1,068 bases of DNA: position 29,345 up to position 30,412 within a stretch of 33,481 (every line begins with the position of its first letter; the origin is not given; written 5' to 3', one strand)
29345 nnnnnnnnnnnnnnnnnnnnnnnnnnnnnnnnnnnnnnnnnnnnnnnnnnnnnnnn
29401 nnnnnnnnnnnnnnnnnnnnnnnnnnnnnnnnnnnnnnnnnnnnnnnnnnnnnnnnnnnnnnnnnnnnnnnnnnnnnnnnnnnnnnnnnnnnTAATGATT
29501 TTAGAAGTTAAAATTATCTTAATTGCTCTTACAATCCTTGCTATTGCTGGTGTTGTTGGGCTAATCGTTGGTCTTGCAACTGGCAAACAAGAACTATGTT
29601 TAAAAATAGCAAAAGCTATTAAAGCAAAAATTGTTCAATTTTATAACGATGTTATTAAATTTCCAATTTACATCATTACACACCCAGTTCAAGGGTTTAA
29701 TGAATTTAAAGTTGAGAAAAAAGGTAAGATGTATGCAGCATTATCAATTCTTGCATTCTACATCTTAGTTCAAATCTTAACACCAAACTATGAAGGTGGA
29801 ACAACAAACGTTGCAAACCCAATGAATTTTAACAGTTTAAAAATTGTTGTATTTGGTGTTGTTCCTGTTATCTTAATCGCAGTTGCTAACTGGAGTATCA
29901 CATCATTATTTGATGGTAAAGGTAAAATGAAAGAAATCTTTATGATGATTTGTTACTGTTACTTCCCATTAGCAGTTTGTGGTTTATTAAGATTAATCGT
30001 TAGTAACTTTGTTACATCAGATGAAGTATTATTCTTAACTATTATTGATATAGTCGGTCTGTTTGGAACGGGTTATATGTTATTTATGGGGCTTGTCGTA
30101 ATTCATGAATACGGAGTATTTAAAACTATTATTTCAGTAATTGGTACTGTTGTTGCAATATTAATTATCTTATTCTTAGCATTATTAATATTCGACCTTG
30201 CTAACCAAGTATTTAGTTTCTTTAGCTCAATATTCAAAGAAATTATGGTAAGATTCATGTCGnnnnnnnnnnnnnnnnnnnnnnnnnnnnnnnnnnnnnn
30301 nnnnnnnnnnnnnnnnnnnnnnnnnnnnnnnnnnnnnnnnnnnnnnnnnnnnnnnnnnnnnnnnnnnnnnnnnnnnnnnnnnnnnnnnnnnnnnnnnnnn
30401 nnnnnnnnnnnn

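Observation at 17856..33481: Seven-gene surface/ABC operon of largely unknown function: GH20, CBM-fused giant binding protein, tailed permeases, RCC1/NHL double propeller, Yip1 and a DUF5696-like giant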

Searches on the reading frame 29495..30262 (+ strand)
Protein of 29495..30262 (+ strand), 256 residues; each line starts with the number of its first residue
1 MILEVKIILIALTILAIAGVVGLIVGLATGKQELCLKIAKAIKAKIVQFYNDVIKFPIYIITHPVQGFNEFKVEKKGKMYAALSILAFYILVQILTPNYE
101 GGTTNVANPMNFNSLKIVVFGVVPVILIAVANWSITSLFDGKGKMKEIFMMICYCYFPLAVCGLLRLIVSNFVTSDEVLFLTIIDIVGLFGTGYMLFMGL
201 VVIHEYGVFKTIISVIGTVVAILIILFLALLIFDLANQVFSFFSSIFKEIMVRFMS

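Call 5: search_protein_families(library=pfam, proteins=[window:29495-30262:+], max_evalue=0.01)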
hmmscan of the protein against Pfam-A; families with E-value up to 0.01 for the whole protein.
window:29495-30262:+ (256 aa): 1 family
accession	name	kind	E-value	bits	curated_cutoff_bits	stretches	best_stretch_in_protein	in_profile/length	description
PF04893.22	Yip1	-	7.1e-16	59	28.6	1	59-229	2-172/173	Yip1 domain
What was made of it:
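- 29495..30265 (+): Yip1-family polytopic membrane protein; its start shares one base with the propeller gene's stop (cassette gene 5). Pfam Yip1 at 7e-16, 59 bits (call 5).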

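Call 20: find_encoding_contigs(protein=window:29495-30262:+, flank=10000, max_places=4)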
Protein window:29495-30262:+ (256 aa): 1 contig read that carries it; 1 place shown.
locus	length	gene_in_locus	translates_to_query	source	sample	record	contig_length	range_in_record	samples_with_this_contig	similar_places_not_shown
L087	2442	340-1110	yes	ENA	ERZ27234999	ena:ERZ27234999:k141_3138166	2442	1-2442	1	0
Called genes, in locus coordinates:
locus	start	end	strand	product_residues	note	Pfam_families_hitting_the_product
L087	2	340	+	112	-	?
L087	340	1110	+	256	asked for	PF04893:Yip1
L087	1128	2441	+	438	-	?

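Call 21: search_protein_families(library=ncbifam, proteins=[window:29495-30262:+], max_evalue=0.001)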
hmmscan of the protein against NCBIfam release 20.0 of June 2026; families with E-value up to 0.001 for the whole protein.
window:29495-30262:+ (256 aa): 0 families
